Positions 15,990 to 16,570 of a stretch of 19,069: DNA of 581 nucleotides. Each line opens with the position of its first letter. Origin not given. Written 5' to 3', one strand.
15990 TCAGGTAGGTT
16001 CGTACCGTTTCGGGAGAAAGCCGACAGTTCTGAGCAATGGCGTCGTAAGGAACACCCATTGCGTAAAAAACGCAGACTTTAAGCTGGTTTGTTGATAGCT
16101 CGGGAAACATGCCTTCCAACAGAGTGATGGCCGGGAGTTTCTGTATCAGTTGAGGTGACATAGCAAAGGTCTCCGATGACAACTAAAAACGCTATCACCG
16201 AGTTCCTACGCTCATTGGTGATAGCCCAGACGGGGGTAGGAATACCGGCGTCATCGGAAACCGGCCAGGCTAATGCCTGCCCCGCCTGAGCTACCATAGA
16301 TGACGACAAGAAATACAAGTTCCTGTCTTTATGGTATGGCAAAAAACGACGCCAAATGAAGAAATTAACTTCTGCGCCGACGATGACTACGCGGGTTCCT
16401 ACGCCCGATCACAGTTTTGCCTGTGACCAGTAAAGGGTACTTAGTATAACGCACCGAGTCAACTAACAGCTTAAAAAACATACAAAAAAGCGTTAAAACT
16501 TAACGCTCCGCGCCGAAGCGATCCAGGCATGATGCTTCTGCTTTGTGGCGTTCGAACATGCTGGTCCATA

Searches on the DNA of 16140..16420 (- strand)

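Call 71: search_dna_similar(query=window:16140-16420:-, collection=plasmids, mode=distant, max_rows=40, rows=spread)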
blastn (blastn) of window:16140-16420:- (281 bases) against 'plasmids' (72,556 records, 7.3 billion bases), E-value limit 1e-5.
Records with a match: 1670; places in all: 1721; records where one place covers at least 80% of the query: 1441.
Best place of each record, by identity: >=99% 1381; 95-99% 52; 90-95% 5; 80-90% 100; 60-80% 132.
By first word of the organism name: Escherichia 976; Salmonella 396; Klebsiella 208; Shigella 46; Arsenophonus 11; Enterobacter 8; Citrobacter 7; Raoultella 4; Pectobacterium 3; Yersinia 3; and 6 more.
By predicted mobility (MOB-suite, as given by PLSDB): conjugative 1405; non-mobilizable 223; mobilizable 42.
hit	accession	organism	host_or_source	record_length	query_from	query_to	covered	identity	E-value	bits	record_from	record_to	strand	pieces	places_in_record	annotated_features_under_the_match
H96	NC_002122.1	Shigella sonnei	-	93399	1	281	100%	100.0%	2e-141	508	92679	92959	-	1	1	conjugal transfer protein TraA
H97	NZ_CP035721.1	Escherichia coli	Homo sapiens,urine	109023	1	281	100%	100.0%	2e-141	508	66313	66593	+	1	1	conjugal transfer protein TraA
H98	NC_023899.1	Salmonella enterica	Homo sapiens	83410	1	281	100%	100.0%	2e-141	508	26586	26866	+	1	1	conjugal transfer protein TraA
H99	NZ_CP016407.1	Salmonella enterica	chicken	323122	1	281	100%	100.0%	2e-141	508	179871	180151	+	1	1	ash family protein | conjugal transfer protein TraA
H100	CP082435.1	Salmonella enterica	Animal-Turkey-Young Turkey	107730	1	281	100%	100.0%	2e-141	508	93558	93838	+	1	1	ash family protein | conjugal transfer protein TraA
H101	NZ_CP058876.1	Escherichia coli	Stanley WWTPs_47 WWTPs effluent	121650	1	281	100%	100.0%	2e-141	508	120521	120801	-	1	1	conjugal transfer protein TraA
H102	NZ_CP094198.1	Escherichia coli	Cat,feces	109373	1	281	100%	100.0%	2e-141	508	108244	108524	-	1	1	conjugal transfer protein TraA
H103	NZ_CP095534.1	Escherichia coli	Homo sapiens,blood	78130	1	281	100%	100.0%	2e-141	508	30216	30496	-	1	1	conjugal transfer protein TraA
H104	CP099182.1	Escherichia coli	culture,Pooled sediment sample ...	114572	1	281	100%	100.0%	2e-141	508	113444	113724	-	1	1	ash family protein | conjugal transfer protein TraA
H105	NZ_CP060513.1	Salmonella enterica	-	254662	1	281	100%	100.0%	2e-141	508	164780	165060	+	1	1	conjugal transfer protein TraA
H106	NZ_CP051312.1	Salmonella enterica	swine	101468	1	281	100%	100.0%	2e-141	508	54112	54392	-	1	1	conjugal transfer protein TraA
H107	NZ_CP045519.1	Salmonella enterica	Homo sapiens,clinical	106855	1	281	100%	100.0%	2e-141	508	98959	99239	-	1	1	conjugal transfer protein TraA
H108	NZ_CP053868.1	Salmonella enterica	-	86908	1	281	100%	100.0%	2e-141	508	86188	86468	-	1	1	conjugal transfer protein TraA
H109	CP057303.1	Escherichia coli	culture,Pooled pig faecal samples ...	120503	1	281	100%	100.0%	2e-141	508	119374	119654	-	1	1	ash family protein | conjugal transfer protein TraA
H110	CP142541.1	Escherichia coli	swine,pure culture,lung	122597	1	281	100%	100.0%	2e-141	508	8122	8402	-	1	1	conjugal transfer protein TraA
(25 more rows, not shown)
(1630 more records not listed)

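Call 72: search_dna_similar(query=window:16140-16420:-, collection=phages, mode=distant, max_rows=20, max_evalue=0.01)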
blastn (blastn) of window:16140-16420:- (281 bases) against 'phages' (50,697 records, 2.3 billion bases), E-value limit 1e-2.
Records with a match: 16; places in all: 16; records where one place covers at least 80% of the query: 0.
Best place of each record, by identity: 80-90% 6; 60-80% 10.
By first word of the organism name: Klebsiella 8; Enterobacteria 3; Yersinia 2; Escherichia 2; Enterobacter 1.
By host as written in the record: - 3; Escherichia coli 3; Klebsiella pneumoniae 2; Yersinia enterocolitica 2; Klebsiella pneumoniae Kp-48 1; Klebsiella pneumoniae KpLi5 1; Enterobacter sp. E12 1; Klebsiella quasipneumoniae FK688 1; and 2 more.
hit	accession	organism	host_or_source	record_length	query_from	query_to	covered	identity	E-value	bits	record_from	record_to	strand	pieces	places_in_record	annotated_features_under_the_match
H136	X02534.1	Enterobacteria phage P4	-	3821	121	236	41%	82.1%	5e-23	113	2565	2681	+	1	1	unnamed protein product; put. ash gene (aa 1-137) | region of imp. dyad symmetry | imp. direct repeat 4 | imp. direct repeat 4'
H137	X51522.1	Enterobacteria phage P4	-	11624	121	236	41%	82.1%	5e-23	113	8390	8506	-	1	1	unnamed protein product; cI gene product (AA 1-137)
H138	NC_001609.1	Enterobacteria phage P4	Escherichia coli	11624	121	236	41%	82.1%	5e-23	113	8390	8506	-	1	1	transcriptional repressor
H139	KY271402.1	Klebsiella phage 48ST307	Klebsiella pneumoniae Kp-48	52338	123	230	38%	81.4%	8e-21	105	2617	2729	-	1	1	none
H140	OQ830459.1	Klebsiella phage vB_KpnS_KpLi5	Klebsiella pneumoniae KpLi5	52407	123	230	38%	81.4%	8e-21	105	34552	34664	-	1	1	host cell division inhibitor Icd-like protein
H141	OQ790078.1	Klebsiella phage Kpn74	Klebsiella pneumoniae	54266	123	230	38%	78.6%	9e-14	82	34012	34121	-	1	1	hypothetical protein (x2)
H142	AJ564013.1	Yersinia phage PY54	Yersinia enterocolitica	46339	123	230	38%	78.6%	3e-13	82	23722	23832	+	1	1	none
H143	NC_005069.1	Yersinia phage PY54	Yersinia enterocolitica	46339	123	230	38%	78.6%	3e-13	82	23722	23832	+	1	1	none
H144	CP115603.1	Enterobacter phage MStein-2023a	Enterobacter sp. E12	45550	123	230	38%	77.7%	3e-13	82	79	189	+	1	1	record has no annotation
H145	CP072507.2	Klebsiella phage NAR688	Klebsiella quasipneumoniae FK688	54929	123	230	38%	75.4%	6e-10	70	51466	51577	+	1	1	record has no annotation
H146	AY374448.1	Klebsiella phage phiKO2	-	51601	123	225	37%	78.8%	7e-15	86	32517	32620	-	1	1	Gp30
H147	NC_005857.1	Klebsiella phage phiKO2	Klebsiella oxytoca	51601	123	225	37%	78.8%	7e-15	86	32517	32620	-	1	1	transcriptional repressor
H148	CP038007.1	Klebsiella phage 020009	Klebsiella pneumoniae SCKP020009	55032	120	205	31%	76.7%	7e-9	66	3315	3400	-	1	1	record has no annotation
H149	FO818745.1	Escherichia phage RCS47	Escherichia coli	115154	120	210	32%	72.5%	1e-4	53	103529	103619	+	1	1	none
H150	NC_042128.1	Escherichia phage RCS47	Escherichia coli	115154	120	210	32%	72.5%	1e-4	53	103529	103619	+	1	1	none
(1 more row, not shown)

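Call 73: get_annotated_region(hit=H136, flank=350)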
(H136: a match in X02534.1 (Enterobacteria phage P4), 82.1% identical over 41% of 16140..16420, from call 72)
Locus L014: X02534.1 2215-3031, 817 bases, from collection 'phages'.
description: Bacteriophage P4 (E.coli) essential region DNA (early genes).
organism: Enterobacteria phage P4 (NCBI taxid 10680)
taxonomy: Viruses; Duplodnaviria; Heunggongvirae; Uroviricota; Caudoviricetes
host: -; source: -; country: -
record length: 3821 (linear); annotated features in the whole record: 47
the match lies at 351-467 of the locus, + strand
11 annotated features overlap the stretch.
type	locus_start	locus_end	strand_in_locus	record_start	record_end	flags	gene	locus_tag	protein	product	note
CDS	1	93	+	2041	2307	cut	-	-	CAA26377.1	-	unnamed protein product; unidentified reading frame (aa 1-88)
misc_feature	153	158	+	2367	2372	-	-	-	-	-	consensus -10 sequence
misc_feature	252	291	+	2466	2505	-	-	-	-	-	region of imp. dyad symmetry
CDS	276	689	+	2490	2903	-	-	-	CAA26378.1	-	unnamed protein product; put. ash gene (aa 1-137)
misc_feature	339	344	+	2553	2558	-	-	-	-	-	consensus -10 sequence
misc_feature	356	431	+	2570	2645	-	-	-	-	-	region of imp. dyad symmetry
repeat_region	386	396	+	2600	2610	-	-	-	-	-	imp. direct repeat 4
repeat_region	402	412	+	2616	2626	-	-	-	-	-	imp. direct repeat 4'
misc_feature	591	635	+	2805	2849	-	-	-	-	-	imp. region of dyad symmetry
misc_feature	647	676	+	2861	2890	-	-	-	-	-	imp. region of dyad symmetry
CDS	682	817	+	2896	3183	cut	-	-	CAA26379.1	-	unnamed protein product; epsilon gene (aa 1-95)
